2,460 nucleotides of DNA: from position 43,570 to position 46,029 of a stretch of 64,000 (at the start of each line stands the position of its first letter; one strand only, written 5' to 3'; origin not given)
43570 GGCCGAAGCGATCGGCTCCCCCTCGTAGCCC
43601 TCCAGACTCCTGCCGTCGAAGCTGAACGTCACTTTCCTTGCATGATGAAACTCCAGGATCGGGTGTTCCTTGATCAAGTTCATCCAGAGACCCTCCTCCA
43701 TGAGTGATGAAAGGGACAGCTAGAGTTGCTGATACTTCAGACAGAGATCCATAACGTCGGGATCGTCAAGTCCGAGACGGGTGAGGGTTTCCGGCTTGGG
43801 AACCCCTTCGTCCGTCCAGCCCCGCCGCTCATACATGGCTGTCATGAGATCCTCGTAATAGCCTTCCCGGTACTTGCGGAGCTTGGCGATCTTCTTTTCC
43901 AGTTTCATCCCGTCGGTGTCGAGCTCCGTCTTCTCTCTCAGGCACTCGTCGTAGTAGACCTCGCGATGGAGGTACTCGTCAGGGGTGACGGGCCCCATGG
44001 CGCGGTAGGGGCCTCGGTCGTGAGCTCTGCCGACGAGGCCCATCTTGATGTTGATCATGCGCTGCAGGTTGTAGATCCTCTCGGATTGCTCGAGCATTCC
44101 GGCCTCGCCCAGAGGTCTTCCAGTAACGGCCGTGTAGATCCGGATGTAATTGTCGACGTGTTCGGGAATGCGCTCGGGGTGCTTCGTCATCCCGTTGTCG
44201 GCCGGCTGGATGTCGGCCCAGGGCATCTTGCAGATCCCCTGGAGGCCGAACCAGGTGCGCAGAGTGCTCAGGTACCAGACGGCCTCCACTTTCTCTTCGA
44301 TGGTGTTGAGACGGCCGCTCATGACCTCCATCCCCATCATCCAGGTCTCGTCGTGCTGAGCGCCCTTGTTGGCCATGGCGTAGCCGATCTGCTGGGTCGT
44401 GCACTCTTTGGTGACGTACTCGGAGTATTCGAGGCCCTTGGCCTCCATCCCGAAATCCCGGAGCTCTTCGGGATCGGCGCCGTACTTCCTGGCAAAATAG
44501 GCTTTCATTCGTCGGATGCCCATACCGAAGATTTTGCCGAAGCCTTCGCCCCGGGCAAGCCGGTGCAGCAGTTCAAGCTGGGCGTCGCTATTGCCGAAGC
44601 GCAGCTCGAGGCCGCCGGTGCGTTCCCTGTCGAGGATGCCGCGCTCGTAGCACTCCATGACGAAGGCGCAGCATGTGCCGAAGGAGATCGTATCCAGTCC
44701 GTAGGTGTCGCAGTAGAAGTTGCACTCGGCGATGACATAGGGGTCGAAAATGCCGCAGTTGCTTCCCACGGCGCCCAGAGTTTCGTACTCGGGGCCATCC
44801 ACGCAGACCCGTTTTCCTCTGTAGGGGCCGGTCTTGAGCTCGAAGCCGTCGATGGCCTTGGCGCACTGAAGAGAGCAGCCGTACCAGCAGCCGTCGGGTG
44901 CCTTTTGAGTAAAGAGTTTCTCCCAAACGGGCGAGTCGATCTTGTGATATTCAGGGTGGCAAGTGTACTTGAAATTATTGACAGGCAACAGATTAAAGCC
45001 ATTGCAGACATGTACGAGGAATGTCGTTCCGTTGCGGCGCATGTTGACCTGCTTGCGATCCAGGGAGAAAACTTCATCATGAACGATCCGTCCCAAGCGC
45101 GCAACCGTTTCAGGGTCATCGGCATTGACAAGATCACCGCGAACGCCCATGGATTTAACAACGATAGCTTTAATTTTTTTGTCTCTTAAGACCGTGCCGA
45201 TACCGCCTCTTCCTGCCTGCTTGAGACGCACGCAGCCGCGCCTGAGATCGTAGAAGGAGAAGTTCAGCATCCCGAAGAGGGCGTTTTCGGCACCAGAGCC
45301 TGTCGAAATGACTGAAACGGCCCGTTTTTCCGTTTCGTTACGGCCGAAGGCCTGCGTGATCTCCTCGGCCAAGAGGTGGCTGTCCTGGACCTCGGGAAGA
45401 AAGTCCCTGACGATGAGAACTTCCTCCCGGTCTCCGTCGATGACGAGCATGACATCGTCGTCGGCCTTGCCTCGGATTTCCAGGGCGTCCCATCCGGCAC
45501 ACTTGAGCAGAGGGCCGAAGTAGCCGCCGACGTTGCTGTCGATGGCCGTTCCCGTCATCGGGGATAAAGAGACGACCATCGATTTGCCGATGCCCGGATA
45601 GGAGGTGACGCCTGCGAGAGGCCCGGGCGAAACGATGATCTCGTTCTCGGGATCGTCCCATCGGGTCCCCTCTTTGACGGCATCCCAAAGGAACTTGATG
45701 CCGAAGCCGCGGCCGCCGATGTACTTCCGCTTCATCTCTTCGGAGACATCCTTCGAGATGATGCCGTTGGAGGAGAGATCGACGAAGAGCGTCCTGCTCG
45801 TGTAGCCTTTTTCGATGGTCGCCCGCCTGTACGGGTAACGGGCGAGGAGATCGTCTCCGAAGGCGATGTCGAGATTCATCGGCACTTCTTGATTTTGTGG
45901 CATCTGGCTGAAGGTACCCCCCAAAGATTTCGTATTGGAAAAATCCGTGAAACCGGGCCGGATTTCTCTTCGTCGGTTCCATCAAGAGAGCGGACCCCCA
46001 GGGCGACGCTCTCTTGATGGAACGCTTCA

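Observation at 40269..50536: Candidate ornithine/proline catabolic locus built on an archaeal-type multi-subunit flavin/Fe-S dehydrogenase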

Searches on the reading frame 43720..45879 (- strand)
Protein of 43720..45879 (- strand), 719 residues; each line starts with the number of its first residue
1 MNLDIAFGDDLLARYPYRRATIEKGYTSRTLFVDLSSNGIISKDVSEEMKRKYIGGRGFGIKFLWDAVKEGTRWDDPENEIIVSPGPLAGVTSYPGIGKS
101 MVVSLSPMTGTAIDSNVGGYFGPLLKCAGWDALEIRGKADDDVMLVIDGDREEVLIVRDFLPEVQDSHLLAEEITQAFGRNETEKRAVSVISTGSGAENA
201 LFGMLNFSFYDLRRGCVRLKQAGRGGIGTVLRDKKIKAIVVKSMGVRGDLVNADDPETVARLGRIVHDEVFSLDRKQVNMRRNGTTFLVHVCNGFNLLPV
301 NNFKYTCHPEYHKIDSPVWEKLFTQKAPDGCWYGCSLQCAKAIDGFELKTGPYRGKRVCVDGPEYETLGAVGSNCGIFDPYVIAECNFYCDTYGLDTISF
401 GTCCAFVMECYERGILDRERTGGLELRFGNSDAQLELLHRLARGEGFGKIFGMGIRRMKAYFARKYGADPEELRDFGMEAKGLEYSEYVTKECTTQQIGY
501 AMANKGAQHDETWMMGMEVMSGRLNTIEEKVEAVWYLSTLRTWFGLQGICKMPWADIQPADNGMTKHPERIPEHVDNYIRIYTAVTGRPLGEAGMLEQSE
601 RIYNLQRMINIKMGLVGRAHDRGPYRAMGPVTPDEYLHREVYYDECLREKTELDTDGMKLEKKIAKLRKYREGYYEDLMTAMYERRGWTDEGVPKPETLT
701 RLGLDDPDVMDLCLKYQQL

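Call 4: search_protein_families(library=pfam, proteins=[window:43720-45879:-], max_evalue=0.01)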
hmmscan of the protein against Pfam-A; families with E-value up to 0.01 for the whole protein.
window:43720-45879:- (719 aa): 2 families
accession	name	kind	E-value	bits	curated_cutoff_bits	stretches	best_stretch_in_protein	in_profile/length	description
PF01314.23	AFOR_C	-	5e-99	332.5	27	1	276-704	16-385/385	Aldehyde ferredoxin oxidoreductase, domains 2 & 3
PF02730.20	AFOR_N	-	3.2e-48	164.5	29.8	1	29-242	2-197/199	Aldehyde ferredoxin oxidoreductase, N-terminal domain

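Call 5: search_protein_families(library=ncbifam, proteins=[window:43720-45879:-], max_evalue=0.01)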
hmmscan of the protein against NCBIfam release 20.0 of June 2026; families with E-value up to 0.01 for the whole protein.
window:43720-45879:- (719 aa): 2 families
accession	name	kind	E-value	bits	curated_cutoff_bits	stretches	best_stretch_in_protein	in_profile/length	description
NF007354.0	PRK09849.1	equivalog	3e-32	112.1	868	1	22-270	4-230/703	aldehyde ferredoxin oxidoreductase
NF040818.1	GAPOR_Arch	equivalog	3.7e-10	38.7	1300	1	75-155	48-126/654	glyceraldehyde-3-phosphate:ferredoxin oxidoreductase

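Call 19: search_solved_structures(query=window:43720-45879:-, max_evalue=0.00001)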
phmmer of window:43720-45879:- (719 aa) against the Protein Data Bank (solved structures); distinct sequences matched with E-value up to 0.00001: 9.
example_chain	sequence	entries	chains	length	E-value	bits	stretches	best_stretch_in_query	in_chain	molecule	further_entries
9g7j_A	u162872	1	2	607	4.6e-57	197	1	25-520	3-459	Aldehyde ferredoxin oxidoreductase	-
1aor_A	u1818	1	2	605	2.2e-55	191.5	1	28-629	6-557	ALDEHYDE FERREDOXIN OXIDOREDUCTASE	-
8c0z_A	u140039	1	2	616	1.9e-53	185.1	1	25-559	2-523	Aldehyde:ferredoxin oxidoreductase,tungsten-containing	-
9mqx_D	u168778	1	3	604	1.7e-48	168.7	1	25-520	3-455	Aldehyde:ferredoxin oxidoreductase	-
6x6u_A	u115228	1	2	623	5.4e-47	163.8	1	26-523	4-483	Formaldehyde:ferredoxin oxidoreductase wor5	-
6x1o_A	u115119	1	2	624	5.8e-47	163.7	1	26-523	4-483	Formaldehyde:ferredoxin oxidoreductase wor5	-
1b25_A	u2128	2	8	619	2.1e-46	161.8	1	25-536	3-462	PROTEIN (FORMALDEHYDE FERREDOXIN OXIDOREDUCTASE) | FORMALDEHYDE FERREDOXIN OXIDOREDUCTASE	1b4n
9q1t_A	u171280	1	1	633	4.2e-37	131.1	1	24-621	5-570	Tungsten-dependent aldehyde oxidoreductase WOR83 from Haloferax volcanii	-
4z3w_A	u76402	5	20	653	1.7e-26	96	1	28-243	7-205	Benzoyl-CoA reductase, putative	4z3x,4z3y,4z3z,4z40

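Call 52: search_solved_structures(query=window:43720-45879:-, max_evalue=1e-50, show_alignments=2)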
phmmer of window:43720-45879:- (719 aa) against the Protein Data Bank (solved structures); distinct sequences matched with E-value up to 1e-50: 3.
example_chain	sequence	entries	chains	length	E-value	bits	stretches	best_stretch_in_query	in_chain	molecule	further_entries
9g7j_A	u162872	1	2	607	4.6e-57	197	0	25-520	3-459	Aldehyde ferredoxin oxidoreductase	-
1aor_A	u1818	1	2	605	2.2e-55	191.5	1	28-629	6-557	ALDEHYDE FERREDOXIN OXIDOREDUCTASE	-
8c0z_A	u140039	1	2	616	1.9e-53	185.1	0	25-559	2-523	Aldehyde:ferredoxin oxidoreductase,tungsten-containing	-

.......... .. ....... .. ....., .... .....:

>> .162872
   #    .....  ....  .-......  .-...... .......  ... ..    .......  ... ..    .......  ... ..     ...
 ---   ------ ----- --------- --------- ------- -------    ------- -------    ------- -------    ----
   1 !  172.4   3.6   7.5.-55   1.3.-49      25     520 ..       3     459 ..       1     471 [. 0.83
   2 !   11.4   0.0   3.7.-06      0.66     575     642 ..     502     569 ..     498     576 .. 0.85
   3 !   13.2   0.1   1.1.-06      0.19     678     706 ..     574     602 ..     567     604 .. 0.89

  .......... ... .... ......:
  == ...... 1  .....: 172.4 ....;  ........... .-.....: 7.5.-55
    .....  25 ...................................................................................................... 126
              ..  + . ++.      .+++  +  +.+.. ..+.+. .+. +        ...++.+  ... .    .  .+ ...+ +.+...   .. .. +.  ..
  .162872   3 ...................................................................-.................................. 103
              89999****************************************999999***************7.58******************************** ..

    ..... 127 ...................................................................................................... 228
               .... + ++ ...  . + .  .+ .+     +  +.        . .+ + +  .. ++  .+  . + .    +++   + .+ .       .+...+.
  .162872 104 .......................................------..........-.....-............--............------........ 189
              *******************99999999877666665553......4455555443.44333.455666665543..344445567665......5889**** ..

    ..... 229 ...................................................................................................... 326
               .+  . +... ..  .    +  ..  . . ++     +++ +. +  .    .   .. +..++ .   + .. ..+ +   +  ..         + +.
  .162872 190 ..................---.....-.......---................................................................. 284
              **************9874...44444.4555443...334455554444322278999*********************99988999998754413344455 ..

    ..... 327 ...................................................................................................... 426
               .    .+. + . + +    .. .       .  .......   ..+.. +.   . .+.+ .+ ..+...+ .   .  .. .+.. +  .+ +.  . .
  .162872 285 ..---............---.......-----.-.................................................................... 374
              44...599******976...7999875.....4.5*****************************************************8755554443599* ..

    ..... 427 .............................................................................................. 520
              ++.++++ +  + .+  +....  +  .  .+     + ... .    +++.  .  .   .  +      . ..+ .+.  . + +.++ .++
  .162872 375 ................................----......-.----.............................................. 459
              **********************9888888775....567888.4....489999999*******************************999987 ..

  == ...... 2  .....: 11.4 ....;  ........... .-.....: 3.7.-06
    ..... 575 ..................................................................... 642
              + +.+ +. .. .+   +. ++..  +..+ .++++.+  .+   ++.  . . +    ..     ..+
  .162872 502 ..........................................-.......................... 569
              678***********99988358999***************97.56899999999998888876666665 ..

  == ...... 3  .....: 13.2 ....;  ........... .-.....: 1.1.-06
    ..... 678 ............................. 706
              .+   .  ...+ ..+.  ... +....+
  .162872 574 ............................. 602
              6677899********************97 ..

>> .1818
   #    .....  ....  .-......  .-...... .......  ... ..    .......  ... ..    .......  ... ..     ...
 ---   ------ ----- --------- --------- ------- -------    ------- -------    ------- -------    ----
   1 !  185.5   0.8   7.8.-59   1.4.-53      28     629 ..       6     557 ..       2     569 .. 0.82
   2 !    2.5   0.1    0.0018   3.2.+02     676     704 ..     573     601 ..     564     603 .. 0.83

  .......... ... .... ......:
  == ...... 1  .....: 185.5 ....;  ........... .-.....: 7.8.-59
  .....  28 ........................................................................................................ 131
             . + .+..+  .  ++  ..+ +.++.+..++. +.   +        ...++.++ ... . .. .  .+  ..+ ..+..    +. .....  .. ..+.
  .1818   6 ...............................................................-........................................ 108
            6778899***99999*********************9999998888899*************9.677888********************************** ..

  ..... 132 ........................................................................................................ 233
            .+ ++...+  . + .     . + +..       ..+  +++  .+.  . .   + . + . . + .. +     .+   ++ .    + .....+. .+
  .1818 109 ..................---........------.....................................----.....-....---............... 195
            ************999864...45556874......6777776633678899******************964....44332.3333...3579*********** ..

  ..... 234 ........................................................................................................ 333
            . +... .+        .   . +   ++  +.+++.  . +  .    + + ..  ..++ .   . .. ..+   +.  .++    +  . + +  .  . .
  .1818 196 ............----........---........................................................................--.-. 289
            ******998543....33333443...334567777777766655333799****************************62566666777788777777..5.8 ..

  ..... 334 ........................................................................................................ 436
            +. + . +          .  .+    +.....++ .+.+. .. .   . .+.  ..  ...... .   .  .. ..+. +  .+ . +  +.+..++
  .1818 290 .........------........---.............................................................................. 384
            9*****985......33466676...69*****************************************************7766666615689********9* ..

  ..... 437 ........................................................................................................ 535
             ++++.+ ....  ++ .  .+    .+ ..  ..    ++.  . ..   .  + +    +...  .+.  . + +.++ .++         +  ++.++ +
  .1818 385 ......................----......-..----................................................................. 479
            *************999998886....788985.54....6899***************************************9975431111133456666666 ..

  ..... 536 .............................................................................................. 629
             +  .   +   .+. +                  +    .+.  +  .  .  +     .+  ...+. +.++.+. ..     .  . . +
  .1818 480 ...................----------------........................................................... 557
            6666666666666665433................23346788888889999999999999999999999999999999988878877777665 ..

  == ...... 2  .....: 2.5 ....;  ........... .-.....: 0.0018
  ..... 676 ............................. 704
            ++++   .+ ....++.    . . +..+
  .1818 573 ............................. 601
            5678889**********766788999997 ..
